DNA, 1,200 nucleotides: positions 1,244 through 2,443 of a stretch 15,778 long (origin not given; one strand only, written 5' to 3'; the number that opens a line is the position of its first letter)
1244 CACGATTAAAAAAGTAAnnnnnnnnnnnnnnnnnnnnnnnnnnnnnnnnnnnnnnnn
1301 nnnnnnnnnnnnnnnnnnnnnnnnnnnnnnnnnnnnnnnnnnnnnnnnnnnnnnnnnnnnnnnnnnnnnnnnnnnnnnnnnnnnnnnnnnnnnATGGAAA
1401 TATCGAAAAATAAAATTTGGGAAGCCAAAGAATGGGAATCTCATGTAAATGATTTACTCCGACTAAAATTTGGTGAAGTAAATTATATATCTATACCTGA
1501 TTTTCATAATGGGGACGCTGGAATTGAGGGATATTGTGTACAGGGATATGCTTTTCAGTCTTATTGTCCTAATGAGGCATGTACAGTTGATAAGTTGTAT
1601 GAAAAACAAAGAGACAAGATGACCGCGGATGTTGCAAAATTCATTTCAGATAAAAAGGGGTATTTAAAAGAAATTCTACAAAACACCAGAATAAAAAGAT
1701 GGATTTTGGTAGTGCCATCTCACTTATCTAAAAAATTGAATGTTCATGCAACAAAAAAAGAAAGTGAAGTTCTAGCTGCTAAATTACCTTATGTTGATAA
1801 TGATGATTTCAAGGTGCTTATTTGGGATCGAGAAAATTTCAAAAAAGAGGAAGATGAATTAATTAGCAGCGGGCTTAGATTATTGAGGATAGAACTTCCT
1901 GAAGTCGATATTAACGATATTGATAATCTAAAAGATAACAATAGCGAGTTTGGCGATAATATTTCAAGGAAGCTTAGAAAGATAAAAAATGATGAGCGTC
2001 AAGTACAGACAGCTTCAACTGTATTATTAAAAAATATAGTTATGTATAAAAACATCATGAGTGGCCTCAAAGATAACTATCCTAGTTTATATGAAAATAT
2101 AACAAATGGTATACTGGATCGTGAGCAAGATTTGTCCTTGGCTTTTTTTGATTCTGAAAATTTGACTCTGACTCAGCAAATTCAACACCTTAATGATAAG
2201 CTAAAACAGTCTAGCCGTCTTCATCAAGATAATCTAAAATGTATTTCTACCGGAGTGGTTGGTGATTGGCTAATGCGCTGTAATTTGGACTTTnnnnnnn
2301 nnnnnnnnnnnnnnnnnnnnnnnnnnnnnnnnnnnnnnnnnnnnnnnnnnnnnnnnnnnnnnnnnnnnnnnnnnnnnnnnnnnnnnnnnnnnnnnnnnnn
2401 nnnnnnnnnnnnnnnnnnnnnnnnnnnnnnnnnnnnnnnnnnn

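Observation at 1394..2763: Two upstream hotspot proteins with no assignable domains (possible new effector and middle component)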

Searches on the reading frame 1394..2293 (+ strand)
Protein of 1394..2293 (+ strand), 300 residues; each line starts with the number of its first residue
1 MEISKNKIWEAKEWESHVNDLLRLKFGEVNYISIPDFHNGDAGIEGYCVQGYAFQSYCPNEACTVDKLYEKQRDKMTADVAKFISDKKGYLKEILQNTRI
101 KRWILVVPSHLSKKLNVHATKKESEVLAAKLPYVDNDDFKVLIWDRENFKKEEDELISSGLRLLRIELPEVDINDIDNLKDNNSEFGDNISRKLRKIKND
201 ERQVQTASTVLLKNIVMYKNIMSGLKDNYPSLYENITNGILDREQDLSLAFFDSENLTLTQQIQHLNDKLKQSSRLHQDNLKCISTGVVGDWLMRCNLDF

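Call 6: search_protein_families(library=pfam, proteins=[window:1394-2293:+], max_evalue=1)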
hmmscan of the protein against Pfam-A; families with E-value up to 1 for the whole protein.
window:1394-2293:+ (300 aa): 1 family
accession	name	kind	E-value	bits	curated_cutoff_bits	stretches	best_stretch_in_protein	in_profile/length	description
PF10116.14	Host_attach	-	0.089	13.8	26.7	1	68-129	59-120/138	Protein required for attachment to host cells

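Call 7: search_protein_families(library=padloc, proteins=[window:1394-2293:+], max_evalue=1)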
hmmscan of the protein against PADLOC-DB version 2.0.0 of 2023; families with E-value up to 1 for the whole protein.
window:1394-2293:+ (300 aa): 1 family
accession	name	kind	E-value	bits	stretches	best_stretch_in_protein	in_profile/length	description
PDLC03852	LmuA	-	1.7e-31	108.5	1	7-293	16-333/336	-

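Call 9: search_solved_structures(query=window:1394-2293:+, max_evalue=10, show_alignments=2)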
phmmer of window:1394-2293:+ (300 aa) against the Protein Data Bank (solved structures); distinct sequences matched with E-value up to 10: 2.
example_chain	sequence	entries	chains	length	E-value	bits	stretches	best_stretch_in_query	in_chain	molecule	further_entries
4nqi_A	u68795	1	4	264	1.8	11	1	182-283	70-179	SH3 domain-containing protein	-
1din_A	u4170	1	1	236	2.7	10.4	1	6-52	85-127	DIENELACTONE HYDROLASE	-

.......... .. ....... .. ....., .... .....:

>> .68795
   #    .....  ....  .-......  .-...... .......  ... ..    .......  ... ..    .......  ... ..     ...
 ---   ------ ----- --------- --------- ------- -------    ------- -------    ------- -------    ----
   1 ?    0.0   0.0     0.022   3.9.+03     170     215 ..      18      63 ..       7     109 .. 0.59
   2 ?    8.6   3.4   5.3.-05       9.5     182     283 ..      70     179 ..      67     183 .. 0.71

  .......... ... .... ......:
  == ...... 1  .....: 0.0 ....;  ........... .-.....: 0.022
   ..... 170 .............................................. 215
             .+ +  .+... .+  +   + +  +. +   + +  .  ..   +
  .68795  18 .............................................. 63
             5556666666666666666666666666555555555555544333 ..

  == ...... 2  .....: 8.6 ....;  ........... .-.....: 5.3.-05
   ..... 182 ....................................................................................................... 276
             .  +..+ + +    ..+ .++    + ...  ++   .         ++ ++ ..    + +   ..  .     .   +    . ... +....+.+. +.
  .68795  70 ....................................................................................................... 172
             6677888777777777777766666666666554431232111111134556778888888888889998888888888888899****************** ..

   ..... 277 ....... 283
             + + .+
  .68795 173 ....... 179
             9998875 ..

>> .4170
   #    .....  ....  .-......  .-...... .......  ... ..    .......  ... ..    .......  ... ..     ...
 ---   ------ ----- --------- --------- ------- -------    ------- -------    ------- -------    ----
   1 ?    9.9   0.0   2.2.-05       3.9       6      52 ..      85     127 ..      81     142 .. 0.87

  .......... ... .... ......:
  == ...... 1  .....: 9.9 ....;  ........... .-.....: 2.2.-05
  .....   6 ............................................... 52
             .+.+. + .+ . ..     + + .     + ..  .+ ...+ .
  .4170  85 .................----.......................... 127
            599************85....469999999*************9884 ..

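Call 11: search_protein_families(library=ncbifam, proteins=[window:1394-2293:+], max_evalue=1)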
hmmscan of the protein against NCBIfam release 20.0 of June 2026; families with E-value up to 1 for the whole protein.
window:1394-2293:+ (300 aa): 1 family
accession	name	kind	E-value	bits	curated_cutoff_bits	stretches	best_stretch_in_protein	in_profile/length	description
NF033604.1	epsi_CJH_07325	subfamily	0.17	12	33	1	21-43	3-25/66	CJH_07325 family protein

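Call 16: find_homologous_proteins(query=window:1394-2293:+, max_evalue=0.001)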
Query window:1394-2293:+ (300 aa): 108 proteins with E <= 0.001 among 1579 candidates.
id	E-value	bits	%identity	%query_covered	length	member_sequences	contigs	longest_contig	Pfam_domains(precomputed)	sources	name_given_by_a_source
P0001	4.1e-197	671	100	100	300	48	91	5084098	-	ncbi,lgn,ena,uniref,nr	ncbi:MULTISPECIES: hypothetical protein [Escherichia]|uniref:Uncharacterized protein n=1 Tax=Shigell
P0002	4.7e-183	625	92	100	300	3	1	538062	-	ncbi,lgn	ncbi:hypothetical protein ACOIOT_002019 [Cronobacter turicensis]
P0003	1.6e-167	574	84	100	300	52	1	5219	-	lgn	-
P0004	1.3e-162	558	81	100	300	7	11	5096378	-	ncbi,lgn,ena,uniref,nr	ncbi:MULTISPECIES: hypothetical protein [Enterobacteriaceae]|uniref:hypothetical protein n=1 Tax=Ent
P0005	2.5e-154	531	75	100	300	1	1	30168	-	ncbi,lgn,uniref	ncbi:hypothetical protein V2H77_06705 [Photorhabdus sp. P32]|uniref:hypothetical protein n=1 Tax=Pho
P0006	5.5e-139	480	70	100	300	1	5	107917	-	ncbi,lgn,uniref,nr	ncbi:hypothetical protein KKJ17_01945 [Xenorhabdus bovienii]|uniref:Uncharacterized protein n=1 Tax=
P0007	3.8e-137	474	69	100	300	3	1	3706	-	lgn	-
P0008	2.1e-133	462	68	100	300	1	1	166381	-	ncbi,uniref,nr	ncbi:hypothetical protein RDT67_12185 [Serratia fonticola]|uniref:Uncharacterized protein n=1 Tax=Se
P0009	2.4e-133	462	68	100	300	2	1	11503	-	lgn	-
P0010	3.8e-132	458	67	100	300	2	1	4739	-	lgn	-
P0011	1.5e-131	456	66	100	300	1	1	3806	-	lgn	-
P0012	4.6e-131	454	66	100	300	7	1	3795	-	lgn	-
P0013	2.1e-129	449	66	100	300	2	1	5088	-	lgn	-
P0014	2.6e-120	419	61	99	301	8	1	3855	-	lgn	-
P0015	5.1e-110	385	100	60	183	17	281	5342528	-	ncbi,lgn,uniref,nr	ncbi:hypothetical protein KDF03_003845 [Escherichia coli]|uniref:Uncharacterized protein n=1 Tax=Esc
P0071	7.7e-37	145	32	96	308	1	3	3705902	-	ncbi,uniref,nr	ncbi:hypothetical protein GCM10027019_31250 [Melaminivora jejuensis]|uniref:hypothetical protein n=1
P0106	1.1e-20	92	27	98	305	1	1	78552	-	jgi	jgi:hypothetical protein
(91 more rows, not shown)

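Call 26: predict_structure(alignment_id=A1)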
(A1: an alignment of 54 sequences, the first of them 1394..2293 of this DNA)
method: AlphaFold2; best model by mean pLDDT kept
length: 300 residues; sequences in the alignment: 54
mean_pLDDT: 89.5   pTM: 0.80
mean pLDDT of the five models: 89.5, 88.7, 88.0, 87.9, 87.6
residues with pLDDT >= 90: 193; 70-90: 90; 50-70: 15; < 50: 2
segments of 3 or more residues with pLDDT < 50: none
pLDDT, mean of each block of 10 residues (from residue 1): 83 93 95 80 91 95 92 97 84 92 96 97 97 96 95 91 88 82 73 88 91 93 92 94 85 76 94 91 95 71
secondary structure, 60 per line:
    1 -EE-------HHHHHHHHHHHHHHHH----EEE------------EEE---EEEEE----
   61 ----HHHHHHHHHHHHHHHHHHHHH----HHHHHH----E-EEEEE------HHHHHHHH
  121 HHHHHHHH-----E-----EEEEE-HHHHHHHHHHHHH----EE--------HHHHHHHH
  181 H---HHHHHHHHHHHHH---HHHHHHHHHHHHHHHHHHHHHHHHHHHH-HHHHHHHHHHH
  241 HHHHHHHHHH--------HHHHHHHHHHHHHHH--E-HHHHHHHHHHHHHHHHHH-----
elements in order: H11-26 E31-33 E46-48 E52-56 H65-85 H90-95 E102-106 H113-128 E140-144 H146-158 H173-181 H185-197 H201-228 H230-250 H259-273 H278-295

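Call 28: fold_search(model_id=the predicted structure, library=pdb)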
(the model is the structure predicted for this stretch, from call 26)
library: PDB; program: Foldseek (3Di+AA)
matches with E <= 10: 395; with E <= 0.001: 0
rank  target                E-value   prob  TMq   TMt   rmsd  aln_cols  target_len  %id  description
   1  9nxx_D                1.6e-02  0.66  0.25  0.21  14.9       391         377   10  LmuA_conformation 1 (released 2025-12-17)
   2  9nxx_B                2.4e-02  0.63  0.26  0.21  14.9       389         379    9  LmuA_conformation 1 (released 2025-12-17)
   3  9nxx_A                1.4e-01  0.18  0.19  0.17  17.6       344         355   10  LmuA_conformation 1 (released 2025-12-17)
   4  9ny1_D                1.5e-01  0.18  0.23  0.21  15.9       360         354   14  LmuA_conformation 2_assymetric (released 2025-12-17)
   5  7tjj_C                1.5e-01  0.12  0.18  0.13  20.3       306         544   11  S. cerevisiae ORC bound to 84 bp ARS1 DNA and Cdc6 (state 1) with docked Orc6 N-terminal domain (released 2022-10-05)
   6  9hr5_C                1.9e-01  0.28  0.26  0.22  14.9       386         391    8  Salmonella enterica Lamassu LmuA nuclease tetramer bound to DNA duplex (released 2025-10-01)
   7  6wam_B                2.0e-01  0.15  0.17  0.13  16.3       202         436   13  Structure of Acinetobacter baumannii Cap4 SAVED/CARF-domain containing receptor (released 2020-06-17)
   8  6vm6_F                2.6e-01  0.09  0.16  0.12  14.6       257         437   13  Structure of Acinetobacter baumannii Cap4 SAVED/CARF-domain containing receptor with the cyclic trinucleotide 2'3'3'-c (released 2020-06-17)
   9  6vm5                  2.8e-01  0.13  0.18  0.14  14.6       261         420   11  Structure of Moraxella osloensis Cap4 SAVED/CARF-domain containing receptor (released 2020-06-17)
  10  9gjw_E                2.8e-01  0.08  0.15  0.12  19.6       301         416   12  OCCM maturation intermediate stalled with an Arginine Finger mutation in Mcm2 (released 2025-03-05)
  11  9nzh_A                3.1e-01  0.35  0.16  0.30   8.4       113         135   14  Crystal Structure of Amylin-NHO-18 binder complex (released 2025-05-14)
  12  9nxx_C                3.2e-01  0.20  0.24  0.21  12.9       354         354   10  LmuA_conformation 1 (released 2025-12-17)
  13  6wam_A                3.4e-01  0.10  0.16  0.12  16.2       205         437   13  Structure of Acinetobacter baumannii Cap4 SAVED/CARF-domain containing receptor (released 2020-06-17)
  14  7tjf_C                3.6e-01  0.12  0.20  0.13  20.8       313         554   12  S. cerevisiae ORC bound to 84 bp ARS1 DNA (released 2023-01-18)
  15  6wan_F                3.8e-01  0.12  0.17  0.13  16.3       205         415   11  Structure of Acinetobacter baumannii Cap4 SAVED/CARF-domain containing receptor with the cyclic trinucleotide 3'3'3'-c (released 2020-06-17)
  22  9hr5_A                5.0e-01  0.14  0.25  0.21  15.2       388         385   10  Salmonella enterica Lamassu LmuA nuclease tetramer bound to DNA duplex (released 2025-10-01)
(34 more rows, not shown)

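Call 32: search_protein_families(library=pfam, alignment_id=A1, max_evalue=1)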
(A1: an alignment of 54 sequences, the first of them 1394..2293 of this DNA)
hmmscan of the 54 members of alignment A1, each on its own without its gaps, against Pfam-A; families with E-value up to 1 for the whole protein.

A. member 1, window:1394-2293:+ (300 aa): 1 family
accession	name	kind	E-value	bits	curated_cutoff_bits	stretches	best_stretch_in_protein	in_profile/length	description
PF10116.14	Host_attach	-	0.089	13.8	26.7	1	68-129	59-120/138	Protein required for attachment to host cells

B. families by the number of members that match (of 54 scanned): 49 families (the first 25 are shown)
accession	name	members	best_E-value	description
PF10116.14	Host_attach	5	0.055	Protein required for attachment to host cells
PF08702.15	Fib_alpha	3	0.015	Fibrinogen alpha/beta chain family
PF01636.29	APH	2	0.023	Phosphotransferase enzyme family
PF12993.12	DUF3877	2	0.036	Domain of unknown function, E. rectale Gene description (DUF3877)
PF24164.1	TMP_N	2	0.098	Tape measure protein N-terminal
PF05823.17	Gp-FAR-1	2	0.12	Nematode fatty acid retinoid binding protein (Gp-FAR-1)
PF18401.7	Thioredoxin_13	1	0.0049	Thioredoxin-like domain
PF08580.15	KAR9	1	0.012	Yeast cortical protein KAR9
PF23472.1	LysM2_CERK1_LYK3_4_5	1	0.013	LYK3/4/5 LysM2 domain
PF14011.11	ESX-1_EspG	1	0.013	EspG family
PF14243.11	R2K_3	1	0.024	ATP-grasp domain, R2K clade family 3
PF04130.18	GCP_C_terminal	1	0.037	Gamma tubulin complex component C-terminal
PF23130.1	IcmW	1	0.04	IcmW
PF17623.7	B277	1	0.041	Domain of unknown function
PF19136.5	DUF5819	1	0.041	Family of unknown function (DUF5819)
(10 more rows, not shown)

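Call 51: find_encoding_contigs(protein=P0071, flank=5000, max_places=2)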
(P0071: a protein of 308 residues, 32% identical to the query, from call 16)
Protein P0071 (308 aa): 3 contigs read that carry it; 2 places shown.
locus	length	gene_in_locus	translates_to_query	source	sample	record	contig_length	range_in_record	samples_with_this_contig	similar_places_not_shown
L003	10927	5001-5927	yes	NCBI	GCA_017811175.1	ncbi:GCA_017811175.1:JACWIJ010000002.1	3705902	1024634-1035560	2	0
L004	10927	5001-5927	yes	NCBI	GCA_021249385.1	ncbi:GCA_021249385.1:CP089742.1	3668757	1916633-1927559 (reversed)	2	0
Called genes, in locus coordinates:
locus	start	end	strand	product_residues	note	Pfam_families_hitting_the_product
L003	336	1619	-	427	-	-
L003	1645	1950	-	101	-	-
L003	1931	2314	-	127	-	PF06296:RelE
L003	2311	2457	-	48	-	-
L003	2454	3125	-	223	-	PF00589:Phage_integrase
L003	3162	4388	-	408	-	PF00872:Transposase_mut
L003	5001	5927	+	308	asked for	-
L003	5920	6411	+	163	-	-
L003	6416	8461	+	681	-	-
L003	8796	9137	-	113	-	PF04002:RadC (weak)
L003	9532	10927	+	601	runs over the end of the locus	PF02463:SMC_N (faint), PF11398:DUF2813 (weak), PF13175:AAA_15, PF13476:AAA_23 (weak), PF13555:AAA_29 (weak), PF13304:AAA_21, PF13175:AAA_15, PF20469:OLD-like_TOPRIM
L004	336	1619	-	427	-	-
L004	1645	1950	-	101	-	-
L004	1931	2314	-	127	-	PF06296:RelE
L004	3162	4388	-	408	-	PF00872:Transposase_mut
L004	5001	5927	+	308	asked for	-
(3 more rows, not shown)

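Call 52: find_encoding_contigs(protein=P0106, flank=5000, max_places=2)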
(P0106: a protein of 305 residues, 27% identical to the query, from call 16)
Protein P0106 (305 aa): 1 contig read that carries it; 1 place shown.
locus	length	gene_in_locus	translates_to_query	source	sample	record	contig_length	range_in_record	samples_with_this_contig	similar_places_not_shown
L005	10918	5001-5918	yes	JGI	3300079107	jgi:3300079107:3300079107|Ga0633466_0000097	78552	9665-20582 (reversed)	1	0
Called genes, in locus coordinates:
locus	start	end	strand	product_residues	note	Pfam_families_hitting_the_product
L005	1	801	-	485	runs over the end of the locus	-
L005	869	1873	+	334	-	PF07478:Dala_Dala_lig_C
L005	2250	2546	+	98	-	-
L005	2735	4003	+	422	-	-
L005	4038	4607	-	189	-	-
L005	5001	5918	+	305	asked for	-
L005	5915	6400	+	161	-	-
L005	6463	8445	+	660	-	PF13476:AAA_23 (weak)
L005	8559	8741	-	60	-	PF21217:PaaA2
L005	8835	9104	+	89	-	-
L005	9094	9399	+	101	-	PF05016:ParE_toxin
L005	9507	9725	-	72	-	PF06421:LepA_C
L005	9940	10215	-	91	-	PF05016:ParE_toxin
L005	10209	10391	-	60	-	PF21217:PaaA2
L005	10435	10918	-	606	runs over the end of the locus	PF00009:GTP_EFTU, PF03144:GTP_EFTU_D2, PF14492:EFG_III (weak), PF00679:EFG_C, PF06421:LepA_C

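Call 65: search_protein_representatives(alignment_id=A1)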
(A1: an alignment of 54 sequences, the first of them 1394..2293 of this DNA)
Query: 54 sequences, 304 profile positions. Proteins with E-value up to 0.001 (for the whole library): 1077; up to 1e-10: 811; up to 1e-30: 546. The best 150 are listed.
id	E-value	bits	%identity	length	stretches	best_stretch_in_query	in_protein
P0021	2.3e-112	391.8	-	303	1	2-303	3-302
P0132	3.8e-111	387.8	-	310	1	4-304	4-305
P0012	3.2e-108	378.2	-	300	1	1-302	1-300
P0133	5.8e-108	377.3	-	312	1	1-304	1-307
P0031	4.8e-107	374.3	-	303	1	2-303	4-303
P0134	1.0e-99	350.3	-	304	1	2-303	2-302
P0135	2.4e-99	349.0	-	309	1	3-304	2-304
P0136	3.8e-98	345.1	-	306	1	7-303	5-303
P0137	5.5e-98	344.6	-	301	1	1-302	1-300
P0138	2.6e-97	342.4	-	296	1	6-302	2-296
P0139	8.7e-97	340.6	-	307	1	6-303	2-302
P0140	1.9e-96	339.5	-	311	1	10-303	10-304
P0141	3.8e-96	338.5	-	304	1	3-302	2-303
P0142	4.1e-96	338.4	-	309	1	5-304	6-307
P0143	6.8e-96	337.7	-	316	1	1-303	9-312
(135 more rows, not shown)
